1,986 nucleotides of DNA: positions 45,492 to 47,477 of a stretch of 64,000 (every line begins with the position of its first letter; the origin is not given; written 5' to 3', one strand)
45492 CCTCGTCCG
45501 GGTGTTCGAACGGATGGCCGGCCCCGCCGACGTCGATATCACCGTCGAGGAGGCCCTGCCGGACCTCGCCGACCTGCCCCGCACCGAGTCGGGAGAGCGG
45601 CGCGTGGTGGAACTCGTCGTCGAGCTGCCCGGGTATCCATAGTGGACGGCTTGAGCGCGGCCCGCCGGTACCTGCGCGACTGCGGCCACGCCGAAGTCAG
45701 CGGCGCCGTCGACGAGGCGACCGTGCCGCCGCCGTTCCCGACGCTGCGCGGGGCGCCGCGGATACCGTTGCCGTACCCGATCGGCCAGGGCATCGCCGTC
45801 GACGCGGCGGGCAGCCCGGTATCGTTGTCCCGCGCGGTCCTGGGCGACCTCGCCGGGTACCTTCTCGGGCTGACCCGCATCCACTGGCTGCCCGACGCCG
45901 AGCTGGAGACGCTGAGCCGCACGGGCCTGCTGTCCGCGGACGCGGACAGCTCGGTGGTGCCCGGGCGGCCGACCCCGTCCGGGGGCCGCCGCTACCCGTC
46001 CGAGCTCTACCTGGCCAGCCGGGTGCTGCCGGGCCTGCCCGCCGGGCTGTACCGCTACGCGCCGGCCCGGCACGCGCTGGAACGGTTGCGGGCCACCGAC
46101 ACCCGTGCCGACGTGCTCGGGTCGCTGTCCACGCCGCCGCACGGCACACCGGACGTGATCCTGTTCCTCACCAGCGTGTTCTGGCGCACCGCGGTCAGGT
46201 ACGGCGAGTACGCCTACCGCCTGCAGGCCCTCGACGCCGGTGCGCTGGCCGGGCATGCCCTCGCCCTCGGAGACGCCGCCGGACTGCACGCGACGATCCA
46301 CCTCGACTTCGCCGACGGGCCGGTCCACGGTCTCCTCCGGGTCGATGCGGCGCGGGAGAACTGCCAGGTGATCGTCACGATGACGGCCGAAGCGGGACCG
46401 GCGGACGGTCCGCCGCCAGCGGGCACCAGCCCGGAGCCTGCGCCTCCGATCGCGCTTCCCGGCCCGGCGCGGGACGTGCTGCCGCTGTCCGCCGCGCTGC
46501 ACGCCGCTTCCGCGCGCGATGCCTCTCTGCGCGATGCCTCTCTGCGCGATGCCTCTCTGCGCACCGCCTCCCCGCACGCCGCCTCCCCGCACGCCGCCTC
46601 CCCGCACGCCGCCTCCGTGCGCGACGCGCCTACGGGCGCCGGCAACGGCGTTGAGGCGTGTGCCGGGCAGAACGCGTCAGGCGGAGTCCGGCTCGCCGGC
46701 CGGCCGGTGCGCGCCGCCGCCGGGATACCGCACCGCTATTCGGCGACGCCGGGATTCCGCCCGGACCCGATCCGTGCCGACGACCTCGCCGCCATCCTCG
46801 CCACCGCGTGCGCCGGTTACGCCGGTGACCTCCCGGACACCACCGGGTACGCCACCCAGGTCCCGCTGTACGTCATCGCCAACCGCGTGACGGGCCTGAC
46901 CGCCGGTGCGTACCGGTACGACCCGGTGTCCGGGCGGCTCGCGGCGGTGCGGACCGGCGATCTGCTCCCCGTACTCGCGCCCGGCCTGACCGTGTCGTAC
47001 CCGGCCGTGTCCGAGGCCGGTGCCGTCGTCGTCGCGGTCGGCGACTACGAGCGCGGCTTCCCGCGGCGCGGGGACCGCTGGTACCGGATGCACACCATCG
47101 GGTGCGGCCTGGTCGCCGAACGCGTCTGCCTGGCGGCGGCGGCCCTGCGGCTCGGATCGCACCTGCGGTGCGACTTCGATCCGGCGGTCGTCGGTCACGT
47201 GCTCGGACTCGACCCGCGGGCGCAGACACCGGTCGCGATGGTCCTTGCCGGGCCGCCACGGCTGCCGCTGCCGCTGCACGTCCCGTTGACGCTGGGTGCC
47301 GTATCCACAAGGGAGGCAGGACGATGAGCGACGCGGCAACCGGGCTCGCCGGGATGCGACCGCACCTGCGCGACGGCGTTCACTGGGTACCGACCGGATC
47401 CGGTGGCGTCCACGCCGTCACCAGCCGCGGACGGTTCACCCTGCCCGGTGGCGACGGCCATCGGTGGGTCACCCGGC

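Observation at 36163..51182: Thiopeptide/pyritide-class RiPP cluster in two divergent, translationally coupled operons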

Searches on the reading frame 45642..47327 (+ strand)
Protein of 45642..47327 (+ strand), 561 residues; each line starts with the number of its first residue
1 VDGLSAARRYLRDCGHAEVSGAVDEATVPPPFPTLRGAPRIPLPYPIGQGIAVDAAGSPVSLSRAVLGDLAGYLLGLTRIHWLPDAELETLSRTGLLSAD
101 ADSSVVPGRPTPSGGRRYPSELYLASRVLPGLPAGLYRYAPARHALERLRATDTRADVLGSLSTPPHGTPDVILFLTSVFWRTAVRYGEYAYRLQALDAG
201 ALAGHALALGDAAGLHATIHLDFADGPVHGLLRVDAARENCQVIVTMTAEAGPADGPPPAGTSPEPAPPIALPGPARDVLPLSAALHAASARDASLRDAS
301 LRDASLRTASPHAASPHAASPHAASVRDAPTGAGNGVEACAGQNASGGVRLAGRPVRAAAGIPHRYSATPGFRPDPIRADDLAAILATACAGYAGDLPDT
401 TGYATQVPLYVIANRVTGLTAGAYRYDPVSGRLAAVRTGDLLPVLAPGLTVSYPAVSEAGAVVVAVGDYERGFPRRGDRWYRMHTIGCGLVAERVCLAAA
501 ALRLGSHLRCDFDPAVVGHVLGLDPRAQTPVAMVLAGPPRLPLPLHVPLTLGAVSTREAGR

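Call 6: search_protein_families(library=pfam, proteins=[window:45642-47327:+], max_evalue=0.01)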
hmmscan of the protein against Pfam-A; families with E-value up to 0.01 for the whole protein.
window:45642-47327:+ (561 aa): 1 family
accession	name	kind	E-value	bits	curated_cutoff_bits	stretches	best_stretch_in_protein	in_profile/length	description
PF00881.29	Nitroreductase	-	3.3e-14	53.9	23.5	2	371-536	9-165/167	Nitroreductase family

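Call 7: search_protein_families(library=ncbifam, proteins=[window:45642-47327:+], max_evalue=0.01)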
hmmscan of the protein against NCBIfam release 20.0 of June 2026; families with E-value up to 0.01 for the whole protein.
window:45642-47327:+ (561 aa): 2 families
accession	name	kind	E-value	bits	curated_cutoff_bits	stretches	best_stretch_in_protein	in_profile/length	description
TIGR03605.1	antibiot_sagB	domain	4.6e-43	146.7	78.4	2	106-241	29-165/173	SagB family peptide dehydrogenase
TIGR04511.1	SagB_rel_DH_2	exception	1.8e-23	83.3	240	2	105-244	219-363/380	putative peptide maturation dehydrogenase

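Call 41: search_solved_structures(query=window:45642-47324:+, max_evalue=1, show_alignments=2)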
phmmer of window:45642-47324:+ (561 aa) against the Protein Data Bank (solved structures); distinct sequences matched with E-value up to 1: 9.
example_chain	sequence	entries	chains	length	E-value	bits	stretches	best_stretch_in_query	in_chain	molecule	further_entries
3eo7_A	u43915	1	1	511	1.2e-19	73.7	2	105-245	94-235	Putative Nitroreductase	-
6gos_C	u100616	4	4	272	3.4e-07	32.6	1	100-236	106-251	Microcin B17-processing protein McbC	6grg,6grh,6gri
5lq4_A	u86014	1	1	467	2.1e-05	26.7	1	108-202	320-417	CyaGox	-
8pz5_A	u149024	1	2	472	2.1e-05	26.7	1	108-202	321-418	SagB-type dehydrogenase domain protein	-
5lq4_B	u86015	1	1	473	2.1e-05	26.7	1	108-202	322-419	CyaGox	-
3hj9_A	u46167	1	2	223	0.00062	21.8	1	113-218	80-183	Oxidoreductase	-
4dn2_A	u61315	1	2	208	0.0049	18.8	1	454-529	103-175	Nitroreductase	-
4g8s_A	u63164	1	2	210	0.21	13.4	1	453-537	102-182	Nitroreductase family protein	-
8cqs_A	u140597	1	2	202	0.58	12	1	419-525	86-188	Nitroreductase-like protein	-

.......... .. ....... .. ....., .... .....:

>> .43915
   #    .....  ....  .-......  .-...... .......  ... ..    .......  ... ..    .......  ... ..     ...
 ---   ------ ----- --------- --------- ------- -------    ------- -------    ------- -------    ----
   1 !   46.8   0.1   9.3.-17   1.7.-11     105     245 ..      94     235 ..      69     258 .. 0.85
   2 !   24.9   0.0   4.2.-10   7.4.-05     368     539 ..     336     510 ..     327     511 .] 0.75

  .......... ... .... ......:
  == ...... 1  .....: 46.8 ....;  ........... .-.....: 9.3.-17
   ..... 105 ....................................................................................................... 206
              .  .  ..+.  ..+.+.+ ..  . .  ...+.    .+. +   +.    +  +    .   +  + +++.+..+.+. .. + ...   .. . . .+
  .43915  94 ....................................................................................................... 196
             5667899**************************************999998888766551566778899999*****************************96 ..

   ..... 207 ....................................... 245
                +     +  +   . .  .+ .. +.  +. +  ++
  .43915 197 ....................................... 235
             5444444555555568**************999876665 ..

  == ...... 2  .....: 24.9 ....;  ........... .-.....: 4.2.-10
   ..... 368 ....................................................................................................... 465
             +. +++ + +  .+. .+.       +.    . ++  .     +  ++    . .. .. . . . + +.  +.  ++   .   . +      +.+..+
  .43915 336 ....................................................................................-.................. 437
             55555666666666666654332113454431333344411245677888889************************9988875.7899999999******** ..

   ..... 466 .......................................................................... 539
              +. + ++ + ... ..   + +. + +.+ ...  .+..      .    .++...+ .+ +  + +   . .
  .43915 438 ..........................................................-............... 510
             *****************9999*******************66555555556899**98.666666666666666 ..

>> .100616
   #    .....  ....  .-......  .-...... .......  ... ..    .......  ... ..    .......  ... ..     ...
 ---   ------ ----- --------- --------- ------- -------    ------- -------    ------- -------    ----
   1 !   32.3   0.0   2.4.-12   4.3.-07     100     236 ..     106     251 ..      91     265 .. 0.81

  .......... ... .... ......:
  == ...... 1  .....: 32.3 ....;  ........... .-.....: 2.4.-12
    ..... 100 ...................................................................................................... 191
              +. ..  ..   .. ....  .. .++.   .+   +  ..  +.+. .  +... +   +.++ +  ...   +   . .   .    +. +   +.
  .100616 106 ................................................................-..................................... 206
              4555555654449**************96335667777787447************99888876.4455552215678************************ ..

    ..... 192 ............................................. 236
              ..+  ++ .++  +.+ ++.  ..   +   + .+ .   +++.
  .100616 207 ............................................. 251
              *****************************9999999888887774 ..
